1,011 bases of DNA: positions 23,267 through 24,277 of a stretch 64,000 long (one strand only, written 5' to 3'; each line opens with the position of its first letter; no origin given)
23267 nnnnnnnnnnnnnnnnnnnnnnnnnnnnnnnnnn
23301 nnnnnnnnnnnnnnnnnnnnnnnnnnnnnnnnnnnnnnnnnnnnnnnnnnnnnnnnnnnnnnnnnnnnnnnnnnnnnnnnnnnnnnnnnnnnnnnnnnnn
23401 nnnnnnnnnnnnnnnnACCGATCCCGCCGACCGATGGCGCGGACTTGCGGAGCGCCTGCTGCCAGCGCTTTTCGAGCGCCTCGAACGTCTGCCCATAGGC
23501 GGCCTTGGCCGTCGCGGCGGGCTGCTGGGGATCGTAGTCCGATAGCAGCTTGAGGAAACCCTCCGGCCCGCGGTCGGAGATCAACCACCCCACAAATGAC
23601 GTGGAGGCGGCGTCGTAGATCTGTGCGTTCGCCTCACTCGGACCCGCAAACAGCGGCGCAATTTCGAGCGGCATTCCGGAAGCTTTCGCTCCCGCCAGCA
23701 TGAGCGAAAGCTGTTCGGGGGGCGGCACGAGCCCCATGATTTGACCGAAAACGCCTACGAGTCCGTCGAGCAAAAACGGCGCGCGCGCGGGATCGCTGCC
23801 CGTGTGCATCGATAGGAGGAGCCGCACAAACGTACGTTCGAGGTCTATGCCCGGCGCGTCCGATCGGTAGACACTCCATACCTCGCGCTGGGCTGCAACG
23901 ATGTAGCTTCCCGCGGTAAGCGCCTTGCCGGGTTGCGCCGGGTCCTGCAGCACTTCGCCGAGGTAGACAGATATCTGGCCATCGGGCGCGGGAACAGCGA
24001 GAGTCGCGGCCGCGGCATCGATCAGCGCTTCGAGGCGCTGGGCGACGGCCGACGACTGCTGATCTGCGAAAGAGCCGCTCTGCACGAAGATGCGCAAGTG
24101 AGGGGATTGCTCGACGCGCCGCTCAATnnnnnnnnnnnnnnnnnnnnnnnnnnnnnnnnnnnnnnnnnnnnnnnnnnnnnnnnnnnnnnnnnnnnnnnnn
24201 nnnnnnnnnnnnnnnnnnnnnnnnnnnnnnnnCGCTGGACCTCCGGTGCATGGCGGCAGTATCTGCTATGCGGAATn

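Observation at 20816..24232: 1138-aa ABC exporter fused to zinc ribbon, unknown N-terminal domain, cyclic-nucleotide-binding domain and C-terminal FHA domain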

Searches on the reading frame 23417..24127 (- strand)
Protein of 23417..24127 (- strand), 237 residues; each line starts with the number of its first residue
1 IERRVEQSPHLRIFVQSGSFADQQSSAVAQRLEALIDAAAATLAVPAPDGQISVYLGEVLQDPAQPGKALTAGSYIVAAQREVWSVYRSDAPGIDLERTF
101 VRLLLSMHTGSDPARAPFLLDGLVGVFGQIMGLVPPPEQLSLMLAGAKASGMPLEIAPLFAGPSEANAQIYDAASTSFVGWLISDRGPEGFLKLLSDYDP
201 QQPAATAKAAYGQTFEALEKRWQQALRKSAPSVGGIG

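Call 20: predict_structure(alignment_id=A2)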
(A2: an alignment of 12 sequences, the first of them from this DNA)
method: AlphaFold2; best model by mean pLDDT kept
length: 237 residues; sequences in the alignment: 12
mean_pLDDT: 90.9   pTM: 0.88
mean pLDDT of the five models: 90.9, 90.3, 90.3, 89.9, 89.6
residues with pLDDT >= 90: 184; 70-90: 41; 50-70: 8; < 50: 4
segments of 3 or more residues with pLDDT < 50: 234-237
pLDDT, mean of each block of 10 residues (from residue 1): 89 94 96 97 95 92 73 90 93 90 96 95 97 92 90 89 90 96 96 95 95 95 87 48
secondary structure, 60 per line:
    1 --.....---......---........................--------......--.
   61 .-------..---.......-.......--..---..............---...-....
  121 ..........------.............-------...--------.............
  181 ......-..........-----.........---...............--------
elements in order: E3-7 E11-16 H20-43 E52-57 E74-77 E82-88 H96-109 H117-130 H137-149 H168-186 H188-197 H203-211 H215-229

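Call 22: search_protein_representatives(alignment_id=A2)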
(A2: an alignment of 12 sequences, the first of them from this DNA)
Query: 12 sequences, 236 profile positions. Proteins with E-value up to 0.001 (for the whole library): 1811; up to 1e-10: 141; up to 1e-30: 24. The best 150 are listed.
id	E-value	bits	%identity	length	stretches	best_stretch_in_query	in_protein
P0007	1.8e-78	279.6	-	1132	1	3-236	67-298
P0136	1.8e-76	273.0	-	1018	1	1-236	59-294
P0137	3.8e-50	186.9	-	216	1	1-144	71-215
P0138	2.9e-49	184.0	-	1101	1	3-235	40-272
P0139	1.5e-47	178.4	-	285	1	3-235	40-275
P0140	2.6e-45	171.1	-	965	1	5-236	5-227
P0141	2.4e-44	167.9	-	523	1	6-227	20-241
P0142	1.8e-43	165.0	-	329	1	15-178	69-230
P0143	3.5e-43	164.1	-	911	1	4-230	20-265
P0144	1.4e-40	155.5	-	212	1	5-207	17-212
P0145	3.5e-40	154.2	-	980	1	5-230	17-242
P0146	8.9e-40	152.9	-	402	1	6-235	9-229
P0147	3.4e-39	151.0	-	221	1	2-211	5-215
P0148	8.8e-37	143.1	-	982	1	5-230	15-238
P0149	1.3e-36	142.6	-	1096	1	6-230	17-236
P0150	3.6e-36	141.1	-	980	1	4-235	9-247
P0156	2.0e-32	128.9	-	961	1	7-234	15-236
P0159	1.8e-30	122.5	-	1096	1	7-229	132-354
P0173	2.0e-23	99.4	-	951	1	7-236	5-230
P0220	3.0e-14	69.4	-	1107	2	171-230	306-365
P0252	6.4e-12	61.8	-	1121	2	166-230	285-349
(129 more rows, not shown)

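Call 28: list_cluster_members(proteins=[P0138, P0140, P0145, P0148, P0150, P0156, P0159, P0173, P0220, P0252])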
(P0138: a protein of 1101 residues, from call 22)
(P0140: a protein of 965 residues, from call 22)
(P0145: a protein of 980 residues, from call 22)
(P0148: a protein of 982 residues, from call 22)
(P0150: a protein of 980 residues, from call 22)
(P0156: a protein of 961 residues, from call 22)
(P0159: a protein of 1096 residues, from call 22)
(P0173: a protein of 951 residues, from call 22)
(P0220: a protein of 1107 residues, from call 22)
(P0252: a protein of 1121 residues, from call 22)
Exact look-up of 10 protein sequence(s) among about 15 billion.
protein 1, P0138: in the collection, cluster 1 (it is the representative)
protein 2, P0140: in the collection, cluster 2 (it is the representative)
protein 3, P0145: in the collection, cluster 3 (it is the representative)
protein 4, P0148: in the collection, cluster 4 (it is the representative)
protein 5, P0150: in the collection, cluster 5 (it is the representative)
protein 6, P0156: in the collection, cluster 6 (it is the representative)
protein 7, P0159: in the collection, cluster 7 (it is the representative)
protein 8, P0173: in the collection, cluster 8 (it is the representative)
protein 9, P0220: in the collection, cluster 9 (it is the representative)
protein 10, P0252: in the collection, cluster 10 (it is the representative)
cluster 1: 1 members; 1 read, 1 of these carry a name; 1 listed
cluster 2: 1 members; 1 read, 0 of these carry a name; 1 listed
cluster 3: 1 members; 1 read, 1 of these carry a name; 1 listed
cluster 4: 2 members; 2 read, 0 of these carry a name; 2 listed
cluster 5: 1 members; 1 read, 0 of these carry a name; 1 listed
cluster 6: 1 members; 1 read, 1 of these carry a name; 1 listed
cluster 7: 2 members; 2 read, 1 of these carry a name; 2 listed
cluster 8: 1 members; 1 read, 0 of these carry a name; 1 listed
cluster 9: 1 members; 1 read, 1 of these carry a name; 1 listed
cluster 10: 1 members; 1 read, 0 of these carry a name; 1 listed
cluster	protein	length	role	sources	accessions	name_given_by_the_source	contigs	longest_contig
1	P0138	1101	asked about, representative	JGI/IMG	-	ATP-binding cassette subfamily B protein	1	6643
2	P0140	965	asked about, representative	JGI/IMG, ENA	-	-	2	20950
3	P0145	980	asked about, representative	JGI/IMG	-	ATP-binding cassette, subfamily B, bacterial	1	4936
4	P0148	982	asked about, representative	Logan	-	-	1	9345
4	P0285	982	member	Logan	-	-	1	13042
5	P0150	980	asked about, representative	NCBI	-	-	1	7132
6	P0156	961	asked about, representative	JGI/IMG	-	ATP-binding cassette, subfamily B, bacterial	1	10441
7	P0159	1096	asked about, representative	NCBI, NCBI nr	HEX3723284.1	MAG TPA: ABC transporter transmembrane domain-containing protein [Nitrolancea sp.] | ABC transporter transmembrane domain-containing protein [Nitrolancea sp.]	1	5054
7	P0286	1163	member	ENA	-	-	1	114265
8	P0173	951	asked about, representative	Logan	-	-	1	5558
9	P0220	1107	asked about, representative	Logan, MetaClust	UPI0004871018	status=active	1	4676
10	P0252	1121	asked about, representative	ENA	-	-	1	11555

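Call 51: find_homologous_proteins(query=A4, max_evalue=0.00001)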
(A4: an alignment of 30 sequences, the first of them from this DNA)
Query A4 (30 sequences): 8000 candidates shared short words with the query, none scored E <= 0.00001.

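Call 54: search_protein_families(library=pfam, alignment_id=A4, max_evalue=0.1)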
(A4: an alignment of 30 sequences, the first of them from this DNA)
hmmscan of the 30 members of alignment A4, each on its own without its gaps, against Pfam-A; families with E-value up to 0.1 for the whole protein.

A. member 1, seq(235 aa): 2 families
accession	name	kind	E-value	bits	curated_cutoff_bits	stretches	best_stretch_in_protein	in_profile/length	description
PF13485.12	Peptidase_MA_2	-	0.0036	17.6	32.4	1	168-226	140-199/201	Peptidase MA superfamily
PF13675.11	PilJ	-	0.055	14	26.6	0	192-229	58-95/114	Type IV pili methyl-accepting chemotaxis transducer N-term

B. families by the number of members that match (of 30 scanned): 6 families
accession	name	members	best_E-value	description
PF13485.12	Peptidase_MA_2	13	0.00019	Peptidase MA superfamily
PF17443.8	pXO2-72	1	0.04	Uncharacterized protein pXO2-72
PF03853.21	YjeF_N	1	0.052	YjeF-related protein N-terminus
PF13675.11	PilJ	1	0.055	Type IV pili methyl-accepting chemotaxis transducer N-term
PF13305.11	TetR_C_33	1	0.055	Tetracyclin repressor-like, C-terminal domain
PF13371.12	TPR_9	1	0.082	Tetratricopeptide repeat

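Call 71: find_related_loci(query=A5, collection=metagenome_contigs, flank=10000)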
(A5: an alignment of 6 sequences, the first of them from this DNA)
Query A5 (235 aa) in metagenome_contigs; peptide patterns used: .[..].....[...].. (x = any residue, [..] = any of these).
258 stretches matched a pattern; 26 encode a relative of the query (tblastn E <= 1e-3); 26 distinct loci.
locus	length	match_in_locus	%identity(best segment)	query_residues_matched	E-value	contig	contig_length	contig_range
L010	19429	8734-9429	35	1-232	3e-40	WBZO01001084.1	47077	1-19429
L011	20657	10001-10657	35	6-227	2e-36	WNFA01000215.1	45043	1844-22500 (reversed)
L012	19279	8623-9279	35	6-227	2e-36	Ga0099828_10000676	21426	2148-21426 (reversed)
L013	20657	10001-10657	35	6-227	2e-36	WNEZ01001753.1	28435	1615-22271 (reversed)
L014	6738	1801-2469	37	6-231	1e-36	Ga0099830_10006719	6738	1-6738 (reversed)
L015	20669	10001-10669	37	6-231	1e-36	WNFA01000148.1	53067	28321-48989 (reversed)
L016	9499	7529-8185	35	6-227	2e-36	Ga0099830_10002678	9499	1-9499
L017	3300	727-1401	34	4-231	5e-35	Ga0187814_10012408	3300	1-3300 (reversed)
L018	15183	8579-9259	35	3-232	2e-34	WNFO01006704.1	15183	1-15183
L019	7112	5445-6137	33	1-231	2e-33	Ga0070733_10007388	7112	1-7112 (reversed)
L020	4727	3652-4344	31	1-231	1e-31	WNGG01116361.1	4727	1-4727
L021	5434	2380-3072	31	1-231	4e-31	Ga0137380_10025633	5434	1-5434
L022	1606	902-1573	34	5-231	1e-30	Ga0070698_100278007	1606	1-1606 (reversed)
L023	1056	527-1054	38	1-179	2e-31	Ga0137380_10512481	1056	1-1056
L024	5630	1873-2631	33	2-231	1e-29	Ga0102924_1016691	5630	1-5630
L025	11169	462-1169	36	6-235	1e-29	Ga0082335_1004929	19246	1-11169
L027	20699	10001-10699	38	1-232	1e-47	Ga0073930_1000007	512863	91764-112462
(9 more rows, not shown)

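Call 75: search_protein_families(library=pfam, proteins=[L010:2877-6473:-, L027:5983-9573:-, L015:6000-8630:-, L010:12480-13292:+, L010:13331-14155:+, L010:14258-15613:+, L010:15643-16236:+, L010:16563-17735:+, L015:9583-9867:+, L011:17199-20657:-], max_evalue=0.001)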
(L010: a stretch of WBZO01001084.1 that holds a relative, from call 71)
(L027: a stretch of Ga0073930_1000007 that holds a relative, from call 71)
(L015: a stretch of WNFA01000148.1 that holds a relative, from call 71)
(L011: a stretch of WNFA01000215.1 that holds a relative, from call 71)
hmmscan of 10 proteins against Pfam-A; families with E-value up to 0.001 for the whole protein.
L010:2877-6473:- (1198 aa): 13 families
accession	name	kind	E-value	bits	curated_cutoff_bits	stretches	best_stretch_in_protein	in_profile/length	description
PF00211.25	Guanylate_cyc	-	1.6e-26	93.4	21.9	1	36-210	8-177/183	Adenylate and Guanylate cyclase catalytic domain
PF13191.12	AAA_16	-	4.8e-26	92.7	32.6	1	233-429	1-166/167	AAA ATPase domain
PF13424.12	TPR_12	-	5.8e-19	68.5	30.1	4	829-899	4-76/77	Tetratricopeptide repeat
PF17874.7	TPR_MalT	-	1.2e-14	54.9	45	1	791-974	1-187/336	MalT-like TPR region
PF13181.12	TPR_8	-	4.2e-08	33.2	25.7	0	709-737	2-30/34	Tetratricopeptide repeat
PF00515.34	TPR_1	-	1.3e-07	31.6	27.8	0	829-858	2-31/34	Tetratricopeptide repeat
PF13176.12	TPR_7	-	1.8e-07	31.2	27.9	0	952-980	3-33/36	Tetratricopeptide repeat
PF07719.23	TPR_2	-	2.6e-07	30.7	27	0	833-859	6-32/34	Tetratricopeptide repeat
PF13414.12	TPR_11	-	1.1e-06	28.7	26.8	0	837-857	3-23/42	TPR repeat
PF13374.12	TPR_10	-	4.9e-06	26.8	27.5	0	868-901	2-35/42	Tetratricopeptide repeat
PF13432.12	TPR_16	-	0.0004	21.2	32.7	0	796-858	2-61/65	Tetratricopeptide repeat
PF13401.12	AAA_22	-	0.00073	20.3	27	0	255-426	4-117/130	AAA domain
PF12862.13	ANAPC5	-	0.00086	19.8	23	0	880-945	10-75/91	Anaphase-promoting complex subunit 5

L027:5983-9573:- (1196 aa): 7 families
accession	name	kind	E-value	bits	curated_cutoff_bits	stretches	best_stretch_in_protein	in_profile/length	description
PF13191.12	AAA_16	-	4.1e-27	96.1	32.6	1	232-429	1-167/167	AAA ATPase domain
PF00211.25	Guanylate_cyc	-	3.4e-26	92.4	21.9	1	35-209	7-177/183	Adenylate and Guanylate cyclase catalytic domain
PF13424.12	TPR_12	-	9.1e-19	67.9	30.1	3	908-972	5-71/77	Tetratricopeptide repeat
PF17874.7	TPR_MalT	-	3.8e-10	40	45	1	789-972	1-187/336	MalT-like TPR region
PF13401.12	AAA_22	-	2.7e-05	24.9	27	1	254-420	4-110/130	AAA domain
PF24463.1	DUF7577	-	0.00025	21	28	1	2-24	4-26/27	Domain of unknown function (DUF7577)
PF13176.12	TPR_7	-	0.00039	20.7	27.9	0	708-743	1-36/36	Tetratricopeptide repeat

L015:6000-8630:- (876 aa): 18 families
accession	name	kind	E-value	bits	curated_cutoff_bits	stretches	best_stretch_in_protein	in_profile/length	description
PF13424.12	TPR_12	-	3.9e-29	101.1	30.1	3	591-664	2-77/77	Tetratricopeptide repeat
PF00196.25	GerE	-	3.1e-20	72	23.5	1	816-870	3-57/57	Bacterial regulatory proteins, luxR family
PF07719.23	TPR_2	-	2.6e-18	65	27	1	593-623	2-32/34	Tetratricopeptide repeat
PF13374.12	TPR_10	-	4.2e-17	62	27.5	0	592-621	2-31/42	Tetratricopeptide repeat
PF14559.12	TPR_19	-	1.5e-12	48.1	25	1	526-576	5-49/68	Tetratricopeptide repeat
PF17874.7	TPR_MalT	-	4.9e-11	42.9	45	1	519-704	8-193/336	MalT-like TPR region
PF00931.28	NB-ARC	-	1.1e-08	35.1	23.5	1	29-229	5-201/248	NB-ARC domain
PF00515.34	TPR_1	-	4.6e-08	33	27.8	0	592-623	1-32/34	Tetratricopeptide repeat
PF13432.12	TPR_16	-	3.1e-07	31.1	32.7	0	517-572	2-51/65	Tetratricopeptide repeat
PF07721.20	TPR_4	-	4.2e-07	30.4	27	0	592-617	1-26/26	Tetratricopeptide repeat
PF13191.12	AAA_16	-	2.4e-06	28.6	32.6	1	22-106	2-85/167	AAA ATPase domain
PF13174.12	TPR_6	-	6.6e-06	26.9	26.3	0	594-617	2-25/33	Tetratricopeptide repeat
PF13176.12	TPR_7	-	1e-05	25.7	27.9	0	554-588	1-35/36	Tetratricopeptide repeat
PF13181.12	TPR_8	-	4.9e-05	23.6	25.7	0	552-574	1-23/34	Tetratricopeptide repeat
PF12862.13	ANAPC5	-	8.6e-05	23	23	0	562-639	8-85/91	Anaphase-promoting complex subunit 5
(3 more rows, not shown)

L010:12480-13292:+ (270 aa): 3 families
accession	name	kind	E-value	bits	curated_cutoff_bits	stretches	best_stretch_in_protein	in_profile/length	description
PF13185.12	GAF_2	-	3.7e-22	79.4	28.6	1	51-189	5-136/136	GAF domain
PF01590.32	GAF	-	4.7e-22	79.4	22.4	1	52-188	4-133/133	GAF domain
PF13492.12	GAF_3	-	8.6e-14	52.5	27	1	51-190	3-129/129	GAF domain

L010:13331-14155:+ (274 aa): 1 family
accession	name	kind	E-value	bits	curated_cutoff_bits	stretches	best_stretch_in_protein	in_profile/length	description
PF00082.27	Peptidase_S8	-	3.7e-31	109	21.8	1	40-270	1-276/288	Subtilase family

L010:14258-15613:+ (451 aa): 6 families
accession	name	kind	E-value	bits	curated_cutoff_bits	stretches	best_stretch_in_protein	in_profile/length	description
PF16697.10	Yop-YscD_cpl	-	1.4e-12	48.1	33.2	1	361-448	4-91/94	Inner membrane component of T3SS, cytoplasmic domain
PF00498.31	FHA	-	2.6e-12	47.4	20.7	1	377-441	2-67/67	FHA domain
PF12773.13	DZR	-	4.7e-09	36.7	27.3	1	149-225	1-44/45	Double zinc ribbon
PF13240.11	Zn_Ribbon_1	-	1.4e-05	25.2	25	0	149-170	2-23/23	zinc-ribbon domain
PF13248.11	Zn_ribbon_3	-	1.4e-05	24.8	27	1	2-24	4-26/26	zinc-ribbon domain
PF18912.6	DZR_2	-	2.2e-05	24.6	27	0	2-38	9-45/56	Double zinc ribbon domain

L010:15643-16236:+ (197 aa): 0 families

L010:16563-17735:+ (390 aa): 8 families
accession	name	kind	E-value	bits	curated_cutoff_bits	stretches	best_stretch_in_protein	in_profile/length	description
PF12740.14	PETase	-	1.2e-16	61.3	28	1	146-378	55-246/263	PET hydrolase-like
PF03403.19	PAF-AH_p_II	-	1e-14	54.4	20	2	230-290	214-274/372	Platelet-activating factor acetylhydrolase, isoform II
PF00326.27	Peptidase_S9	-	3.1e-08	33.8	22.6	1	233-277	60-105/213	Prolyl oligopeptidase family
PF07224.18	Chlorophyllase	-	9.3e-08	31.6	26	1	138-177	35-74/301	Chlorophyllase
PF00561.26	Abhydrolase_1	-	4.4e-07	30.3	25.8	1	146-273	1-103/245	alpha/beta hydrolase fold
PF12146.15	Hydrolase_4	-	1.3e-06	28.4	27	0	148-274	7-114/239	Serine aminopeptidase, S33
PF00756.26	Esterase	-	5.4e-05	23.5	22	1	234-281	112-159/251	Putative esterase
PF01738.24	DLH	-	7.4e-05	22.9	21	1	138-304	7-164/217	Dienelactone hydrolase family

L015:9583-9867:+ (94 aa): 0 families

L011:17199-20657:- (1152 aa): 12 families
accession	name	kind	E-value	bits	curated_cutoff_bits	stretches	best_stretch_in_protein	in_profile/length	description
PF00196.25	GerE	-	7.1e-19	67.6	23.5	1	1092-1146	3-57/57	Bacterial regulatory proteins, luxR family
PF13424.12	TPR_12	-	2.5e-18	66.5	30.1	4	799-859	12-74/77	Tetratricopeptide repeat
PF17874.7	TPR_MalT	-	3.2e-12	46.8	45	2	742-907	114-277/336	MalT-like TPR region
PF00931.28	NB-ARC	-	1.3e-09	38.1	23.5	1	315-517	9-206/248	NB-ARC domain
PF00211.25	Guanylate_cyc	-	1.1e-08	35.3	21.9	1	111-247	5-156/183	Adenylate and Guanylate cyclase catalytic domain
PF13401.12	AAA_22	-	3.7e-08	34.2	27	1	325-416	6-99/130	AAA domain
PF13374.12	TPR_10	-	8.9e-07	29.2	27.5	0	835-861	7-33/42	Tetratricopeptide repeat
PF13191.12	AAA_16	-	1.1e-05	26.5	32.6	1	305-425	2-158/167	AAA ATPase domain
PF07719.23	TPR_2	-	0.00011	22.5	27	0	839-859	10-30/34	Tetratricopeptide repeat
PF25199.1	nSTAND_NTPase5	-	0.00013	22.3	34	1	318-436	32-134/145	Novel STAND NTPase 5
PF01637.24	ATPase_2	-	0.0005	20.4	33.2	0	308-372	4-68/225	ATPase domain predominantly from Archaea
PF08281.18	Sigma70_r4_2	-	0.00096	19.2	25.7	0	1092-1128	11-48/54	Sigma-70, region 4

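Call 80: search_protein_families(library=pfam, proteins=[L025:2-334:+, L025:3772-4527:+, L025:4559-5440:+, L025:5693-6808:+, L025:7156-7854:+], max_evalue=0.01)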
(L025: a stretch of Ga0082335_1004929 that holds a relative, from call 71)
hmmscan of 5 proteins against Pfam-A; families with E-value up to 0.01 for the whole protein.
L025:2-334:+ (110 aa): 3 families
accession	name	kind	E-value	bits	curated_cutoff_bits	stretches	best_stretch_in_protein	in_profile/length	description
PF00805.28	Pentapeptide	-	1.6e-23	82.3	20.2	2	53-92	1-40/40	Pentapeptide repeats (8 copies)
PF13599.13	Pentapeptide_4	-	1.2e-06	28.9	38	1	27-95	10-78/78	Pentapeptide repeat region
PF13576.12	Pentapeptide_3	-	6.2e-05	23.6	27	0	27-60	3-38/48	Pentapeptide repeats (9 copies)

L025:3772-4527:+ (251 aa): 4 families
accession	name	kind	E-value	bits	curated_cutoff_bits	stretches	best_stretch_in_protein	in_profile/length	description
PF00805.28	Pentapeptide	-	8.8e-69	227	20.2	7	64-101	1-38/40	Pentapeptide repeats (8 copies)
PF13599.13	Pentapeptide_4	-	3.3e-29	101.2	38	4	61-123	13-75/78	Pentapeptide repeat region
PF13576.12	Pentapeptide_3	-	1.5e-18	67.2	27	3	156-194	6-47/48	Pentapeptide repeats (9 copies)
PF25296.1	Decapeptide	-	6.4e-07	29.6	45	0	125-188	6-69/74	Decapeptide repeat region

L025:4559-5440:+ (293 aa): 0 families

L025:5693-6808:+ (371 aa): 5 families
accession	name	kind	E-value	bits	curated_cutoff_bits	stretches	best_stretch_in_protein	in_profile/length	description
PF00805.28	Pentapeptide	-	7e-69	227.3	20.2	9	315-353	2-40/40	Pentapeptide repeats (8 copies)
PF13599.13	Pentapeptide_4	-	7.3e-27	93.7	38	4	220-282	2-64/78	Pentapeptide repeat region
PF13576.12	Pentapeptide_3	-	2.4e-26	92.1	27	5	137-175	2-43/48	Pentapeptide repeats (9 copies)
PF25296.1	Decapeptide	-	8.9e-07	29.1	45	0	115-171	16-72/74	Decapeptide repeat region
PF03120.22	DNA_ligase_OB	-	0.0063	16.8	32.9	0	64-90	18-44/79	NAD-dependent DNA ligase OB-fold domain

L025:7156-7854:+ (232 aa): 0 families
